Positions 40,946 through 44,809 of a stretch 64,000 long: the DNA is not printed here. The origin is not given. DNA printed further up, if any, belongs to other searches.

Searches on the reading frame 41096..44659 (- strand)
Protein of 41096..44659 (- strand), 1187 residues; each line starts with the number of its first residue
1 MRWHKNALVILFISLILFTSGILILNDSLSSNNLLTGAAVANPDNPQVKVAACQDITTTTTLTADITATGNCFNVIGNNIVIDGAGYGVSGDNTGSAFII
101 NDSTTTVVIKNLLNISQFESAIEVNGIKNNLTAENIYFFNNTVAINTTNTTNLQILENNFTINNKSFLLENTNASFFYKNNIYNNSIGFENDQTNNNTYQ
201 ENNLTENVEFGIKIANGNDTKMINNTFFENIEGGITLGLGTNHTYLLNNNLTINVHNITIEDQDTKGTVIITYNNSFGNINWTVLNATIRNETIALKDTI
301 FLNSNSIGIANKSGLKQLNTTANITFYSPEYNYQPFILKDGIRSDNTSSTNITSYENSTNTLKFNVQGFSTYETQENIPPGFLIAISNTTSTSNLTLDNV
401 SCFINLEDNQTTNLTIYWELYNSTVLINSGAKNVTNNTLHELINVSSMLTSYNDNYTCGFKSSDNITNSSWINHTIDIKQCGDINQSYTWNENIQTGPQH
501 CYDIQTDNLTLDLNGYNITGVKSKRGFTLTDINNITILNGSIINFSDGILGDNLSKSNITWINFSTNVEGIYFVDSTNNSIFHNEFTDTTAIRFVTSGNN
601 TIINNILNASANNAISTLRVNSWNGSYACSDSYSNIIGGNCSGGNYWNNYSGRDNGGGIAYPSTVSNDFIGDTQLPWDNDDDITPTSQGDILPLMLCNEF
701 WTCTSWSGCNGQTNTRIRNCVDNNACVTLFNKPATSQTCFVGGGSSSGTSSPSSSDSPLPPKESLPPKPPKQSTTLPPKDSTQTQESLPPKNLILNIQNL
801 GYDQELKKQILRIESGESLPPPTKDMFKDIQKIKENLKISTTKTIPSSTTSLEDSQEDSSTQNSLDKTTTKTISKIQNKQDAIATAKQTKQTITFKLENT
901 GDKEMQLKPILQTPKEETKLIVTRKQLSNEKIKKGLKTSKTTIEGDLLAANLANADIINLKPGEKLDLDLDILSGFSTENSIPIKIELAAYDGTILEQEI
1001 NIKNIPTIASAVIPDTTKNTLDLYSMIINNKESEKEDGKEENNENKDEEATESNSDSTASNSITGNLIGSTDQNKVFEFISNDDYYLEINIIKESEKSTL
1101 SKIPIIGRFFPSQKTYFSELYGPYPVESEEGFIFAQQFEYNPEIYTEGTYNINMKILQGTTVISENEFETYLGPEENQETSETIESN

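Call 47: search_protein_families(library=pfam, proteins=[window:41096-44659:-], max_evalue=0.001)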
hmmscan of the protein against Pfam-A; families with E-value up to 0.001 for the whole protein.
window:41096-44659:- (1187 aa): 2 families
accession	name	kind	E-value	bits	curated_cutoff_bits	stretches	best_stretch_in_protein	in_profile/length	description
PF05048.19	NosD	-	3.1e-11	43.6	23.6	1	523-652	81-212/212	Periplasmic copper-binding protein (NosD)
PF13229.12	Beta_helix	-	1.2e-06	28.6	25.9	1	99-250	4-157/158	Right handed beta helix region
